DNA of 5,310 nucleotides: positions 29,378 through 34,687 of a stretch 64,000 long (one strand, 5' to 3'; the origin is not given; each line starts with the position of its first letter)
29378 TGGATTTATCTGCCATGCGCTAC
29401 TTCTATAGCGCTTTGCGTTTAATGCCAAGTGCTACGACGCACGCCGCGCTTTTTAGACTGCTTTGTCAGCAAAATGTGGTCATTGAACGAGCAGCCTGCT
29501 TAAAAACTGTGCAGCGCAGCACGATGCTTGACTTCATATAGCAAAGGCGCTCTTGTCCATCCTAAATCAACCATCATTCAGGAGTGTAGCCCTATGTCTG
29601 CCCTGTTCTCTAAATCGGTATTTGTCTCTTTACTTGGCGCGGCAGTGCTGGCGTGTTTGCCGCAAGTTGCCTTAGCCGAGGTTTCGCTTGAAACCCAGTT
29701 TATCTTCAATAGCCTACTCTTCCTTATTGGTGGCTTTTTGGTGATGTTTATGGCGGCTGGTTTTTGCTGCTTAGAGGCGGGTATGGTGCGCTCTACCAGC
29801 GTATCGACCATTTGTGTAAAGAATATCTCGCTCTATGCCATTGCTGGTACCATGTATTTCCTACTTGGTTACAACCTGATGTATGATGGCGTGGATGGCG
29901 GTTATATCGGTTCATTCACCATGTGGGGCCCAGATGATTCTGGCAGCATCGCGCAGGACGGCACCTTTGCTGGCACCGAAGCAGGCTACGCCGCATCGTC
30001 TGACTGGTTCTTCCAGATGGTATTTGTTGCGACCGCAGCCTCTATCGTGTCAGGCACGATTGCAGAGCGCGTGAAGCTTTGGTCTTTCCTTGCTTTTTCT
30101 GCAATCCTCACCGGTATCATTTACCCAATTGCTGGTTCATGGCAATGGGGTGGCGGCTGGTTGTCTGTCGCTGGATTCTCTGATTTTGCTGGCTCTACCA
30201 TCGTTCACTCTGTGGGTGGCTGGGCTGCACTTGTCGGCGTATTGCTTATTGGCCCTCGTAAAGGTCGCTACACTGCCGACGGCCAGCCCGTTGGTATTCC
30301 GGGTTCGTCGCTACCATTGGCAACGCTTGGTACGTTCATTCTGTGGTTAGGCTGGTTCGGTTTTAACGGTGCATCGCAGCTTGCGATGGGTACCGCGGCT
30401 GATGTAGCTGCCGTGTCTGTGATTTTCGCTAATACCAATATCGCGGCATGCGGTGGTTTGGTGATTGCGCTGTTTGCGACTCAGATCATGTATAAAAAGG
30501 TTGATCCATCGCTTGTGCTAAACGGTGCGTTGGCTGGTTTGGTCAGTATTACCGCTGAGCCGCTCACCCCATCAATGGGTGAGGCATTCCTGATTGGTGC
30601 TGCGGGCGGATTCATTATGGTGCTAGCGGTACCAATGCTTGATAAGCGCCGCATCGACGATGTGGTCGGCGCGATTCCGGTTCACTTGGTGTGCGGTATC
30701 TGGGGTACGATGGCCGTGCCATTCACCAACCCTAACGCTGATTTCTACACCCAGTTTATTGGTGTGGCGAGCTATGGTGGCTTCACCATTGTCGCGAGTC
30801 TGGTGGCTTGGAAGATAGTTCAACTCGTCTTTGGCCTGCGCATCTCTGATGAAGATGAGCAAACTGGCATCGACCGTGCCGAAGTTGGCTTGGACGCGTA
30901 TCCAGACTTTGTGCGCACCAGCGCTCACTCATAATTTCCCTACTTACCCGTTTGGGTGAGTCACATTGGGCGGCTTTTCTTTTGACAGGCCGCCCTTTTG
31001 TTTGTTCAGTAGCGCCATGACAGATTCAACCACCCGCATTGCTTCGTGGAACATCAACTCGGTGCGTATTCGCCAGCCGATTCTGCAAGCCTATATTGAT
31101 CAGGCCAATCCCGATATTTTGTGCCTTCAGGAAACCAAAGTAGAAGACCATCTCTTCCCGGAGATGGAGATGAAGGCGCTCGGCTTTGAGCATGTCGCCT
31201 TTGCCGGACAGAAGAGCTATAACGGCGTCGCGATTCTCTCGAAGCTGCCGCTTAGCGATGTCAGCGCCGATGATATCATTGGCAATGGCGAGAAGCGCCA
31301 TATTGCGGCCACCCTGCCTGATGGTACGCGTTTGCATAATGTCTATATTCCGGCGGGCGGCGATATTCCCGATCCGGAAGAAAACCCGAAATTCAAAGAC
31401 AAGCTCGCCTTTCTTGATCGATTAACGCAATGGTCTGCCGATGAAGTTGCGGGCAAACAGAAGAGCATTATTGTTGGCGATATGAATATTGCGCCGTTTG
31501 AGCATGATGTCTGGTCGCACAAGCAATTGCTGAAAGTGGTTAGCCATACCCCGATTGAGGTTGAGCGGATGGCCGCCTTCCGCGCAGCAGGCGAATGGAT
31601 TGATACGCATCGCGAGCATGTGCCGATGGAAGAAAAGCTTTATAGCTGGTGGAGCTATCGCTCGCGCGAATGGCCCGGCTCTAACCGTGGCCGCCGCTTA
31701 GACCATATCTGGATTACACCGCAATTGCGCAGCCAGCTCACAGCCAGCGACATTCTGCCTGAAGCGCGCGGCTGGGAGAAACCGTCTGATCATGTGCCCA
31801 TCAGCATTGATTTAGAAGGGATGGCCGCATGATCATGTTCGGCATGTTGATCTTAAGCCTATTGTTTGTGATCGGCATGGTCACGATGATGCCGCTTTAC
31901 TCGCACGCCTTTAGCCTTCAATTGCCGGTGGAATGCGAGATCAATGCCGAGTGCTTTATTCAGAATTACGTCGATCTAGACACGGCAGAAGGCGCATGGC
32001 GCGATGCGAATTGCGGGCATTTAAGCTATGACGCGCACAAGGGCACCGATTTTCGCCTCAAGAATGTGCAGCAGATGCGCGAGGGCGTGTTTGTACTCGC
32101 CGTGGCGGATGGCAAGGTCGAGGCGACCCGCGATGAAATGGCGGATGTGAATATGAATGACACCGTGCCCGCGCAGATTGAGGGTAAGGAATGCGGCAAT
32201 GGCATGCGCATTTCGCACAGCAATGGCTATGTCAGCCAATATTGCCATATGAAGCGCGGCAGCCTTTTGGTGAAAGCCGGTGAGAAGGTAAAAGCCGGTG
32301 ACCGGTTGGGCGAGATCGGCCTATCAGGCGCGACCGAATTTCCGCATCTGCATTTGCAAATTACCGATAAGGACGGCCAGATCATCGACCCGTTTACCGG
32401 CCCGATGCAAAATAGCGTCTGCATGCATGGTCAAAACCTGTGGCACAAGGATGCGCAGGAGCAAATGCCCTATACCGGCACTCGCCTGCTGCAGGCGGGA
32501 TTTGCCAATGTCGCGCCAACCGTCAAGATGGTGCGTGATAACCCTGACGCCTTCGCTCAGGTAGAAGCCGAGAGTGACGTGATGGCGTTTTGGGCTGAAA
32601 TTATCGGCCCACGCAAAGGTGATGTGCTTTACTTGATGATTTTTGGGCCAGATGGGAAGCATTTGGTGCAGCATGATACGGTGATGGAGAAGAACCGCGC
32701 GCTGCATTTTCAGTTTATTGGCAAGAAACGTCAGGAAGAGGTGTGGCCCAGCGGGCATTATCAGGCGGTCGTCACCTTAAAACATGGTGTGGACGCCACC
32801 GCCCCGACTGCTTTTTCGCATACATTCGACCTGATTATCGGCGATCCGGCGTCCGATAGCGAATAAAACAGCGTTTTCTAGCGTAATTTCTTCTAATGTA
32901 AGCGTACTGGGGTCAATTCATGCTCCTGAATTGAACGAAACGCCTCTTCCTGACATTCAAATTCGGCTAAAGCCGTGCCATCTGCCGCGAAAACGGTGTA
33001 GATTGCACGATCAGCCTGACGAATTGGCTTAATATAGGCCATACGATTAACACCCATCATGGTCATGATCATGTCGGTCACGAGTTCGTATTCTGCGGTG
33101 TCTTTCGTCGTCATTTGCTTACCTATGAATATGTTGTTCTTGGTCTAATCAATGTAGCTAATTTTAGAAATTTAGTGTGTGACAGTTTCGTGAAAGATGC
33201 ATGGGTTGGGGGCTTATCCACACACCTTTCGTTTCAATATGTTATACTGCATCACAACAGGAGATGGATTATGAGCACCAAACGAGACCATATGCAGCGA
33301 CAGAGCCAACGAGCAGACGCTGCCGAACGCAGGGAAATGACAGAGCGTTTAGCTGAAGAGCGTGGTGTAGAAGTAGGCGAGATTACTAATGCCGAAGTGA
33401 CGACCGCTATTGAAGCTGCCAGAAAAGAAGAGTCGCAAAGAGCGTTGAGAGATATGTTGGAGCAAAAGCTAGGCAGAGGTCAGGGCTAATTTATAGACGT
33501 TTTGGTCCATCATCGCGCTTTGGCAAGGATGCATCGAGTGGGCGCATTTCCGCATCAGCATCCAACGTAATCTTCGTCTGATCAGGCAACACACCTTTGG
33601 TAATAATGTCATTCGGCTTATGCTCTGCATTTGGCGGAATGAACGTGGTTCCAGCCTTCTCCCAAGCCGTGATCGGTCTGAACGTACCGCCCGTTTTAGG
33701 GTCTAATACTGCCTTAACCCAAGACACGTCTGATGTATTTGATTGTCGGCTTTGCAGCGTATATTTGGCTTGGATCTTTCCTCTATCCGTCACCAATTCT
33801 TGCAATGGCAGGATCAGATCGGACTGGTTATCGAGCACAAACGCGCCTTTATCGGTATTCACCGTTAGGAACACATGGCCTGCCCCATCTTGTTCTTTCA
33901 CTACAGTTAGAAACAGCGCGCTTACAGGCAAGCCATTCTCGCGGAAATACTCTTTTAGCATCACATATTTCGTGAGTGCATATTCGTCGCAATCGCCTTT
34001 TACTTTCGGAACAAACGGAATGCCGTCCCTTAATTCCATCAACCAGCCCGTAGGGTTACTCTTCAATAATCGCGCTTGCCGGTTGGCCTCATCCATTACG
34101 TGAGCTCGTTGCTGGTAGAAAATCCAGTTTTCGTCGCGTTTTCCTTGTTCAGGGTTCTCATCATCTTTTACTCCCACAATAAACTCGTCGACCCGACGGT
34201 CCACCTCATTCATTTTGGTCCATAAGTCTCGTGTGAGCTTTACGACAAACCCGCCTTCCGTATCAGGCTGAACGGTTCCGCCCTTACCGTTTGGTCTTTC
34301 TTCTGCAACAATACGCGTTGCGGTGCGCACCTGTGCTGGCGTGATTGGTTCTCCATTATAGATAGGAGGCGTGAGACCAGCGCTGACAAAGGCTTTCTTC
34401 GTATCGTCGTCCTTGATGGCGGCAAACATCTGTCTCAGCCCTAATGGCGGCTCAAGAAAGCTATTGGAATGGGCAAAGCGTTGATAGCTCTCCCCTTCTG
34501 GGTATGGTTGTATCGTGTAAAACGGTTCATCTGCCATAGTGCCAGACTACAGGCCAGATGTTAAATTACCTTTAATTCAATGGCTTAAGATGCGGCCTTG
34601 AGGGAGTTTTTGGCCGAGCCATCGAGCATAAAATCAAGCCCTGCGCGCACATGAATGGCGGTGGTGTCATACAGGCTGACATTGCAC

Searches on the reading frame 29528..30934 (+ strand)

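Call 87: search_protein_families(library=pfam, proteins=[window:29528-30934:+], max_evalue=0.00001)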
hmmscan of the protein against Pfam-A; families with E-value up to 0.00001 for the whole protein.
window:29528-30934:+ (468 aa): 1 family
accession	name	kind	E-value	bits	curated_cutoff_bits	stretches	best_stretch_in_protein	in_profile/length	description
PF00909.26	Ammonium_transp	-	2.8e-95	319.8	23.2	1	65-458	3-399/399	Ammonium Transporter Family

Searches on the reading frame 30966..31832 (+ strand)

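Call 87: search_protein_families(library=pfam, proteins=[window:30966-31832:+], max_evalue=0.00001)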
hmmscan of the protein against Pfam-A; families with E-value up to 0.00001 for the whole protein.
window:30966-31832:+ (288 aa): 1 family
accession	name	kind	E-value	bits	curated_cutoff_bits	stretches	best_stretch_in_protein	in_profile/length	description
PF03372.29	Exo_endo_phos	-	1.8e-30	106.8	24.5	1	26-276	1-225/225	Endonuclease/Exonuclease/phosphatase family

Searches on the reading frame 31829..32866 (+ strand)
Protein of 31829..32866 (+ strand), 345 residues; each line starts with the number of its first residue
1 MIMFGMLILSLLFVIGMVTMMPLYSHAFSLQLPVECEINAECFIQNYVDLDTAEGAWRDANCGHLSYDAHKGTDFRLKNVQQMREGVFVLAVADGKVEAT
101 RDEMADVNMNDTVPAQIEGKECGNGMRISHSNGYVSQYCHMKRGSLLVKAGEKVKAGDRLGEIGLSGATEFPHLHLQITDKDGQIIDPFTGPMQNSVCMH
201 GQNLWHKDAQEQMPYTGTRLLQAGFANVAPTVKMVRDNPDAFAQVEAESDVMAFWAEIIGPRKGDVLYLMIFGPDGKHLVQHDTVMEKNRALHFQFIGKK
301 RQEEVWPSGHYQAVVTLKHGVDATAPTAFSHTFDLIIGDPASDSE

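Call 87: search_protein_families(library=pfam, proteins=[window:31829-32866:+], max_evalue=0.00001)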
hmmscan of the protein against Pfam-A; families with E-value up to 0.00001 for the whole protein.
window:31829-32866:+ (345 aa): 1 family
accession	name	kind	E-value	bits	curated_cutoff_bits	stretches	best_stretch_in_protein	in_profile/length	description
PF01551.29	Peptidase_M23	-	1.3e-17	64.2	28.7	1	70-188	3-96/96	Peptidase family M23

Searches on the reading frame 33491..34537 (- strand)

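Call 87: search_protein_families(library=pfam, proteins=[window:33491-34537:-], max_evalue=0.00001)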
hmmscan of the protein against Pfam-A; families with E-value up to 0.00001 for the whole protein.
window:33491-34537:- (348 aa): 1 family
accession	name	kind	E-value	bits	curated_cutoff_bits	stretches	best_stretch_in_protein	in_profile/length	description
PF06035.17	Peptidase_C93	-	2.3e-22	79.9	27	1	176-275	70-156/162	Bacterial transglutaminase-like cysteine proteinase BTLCP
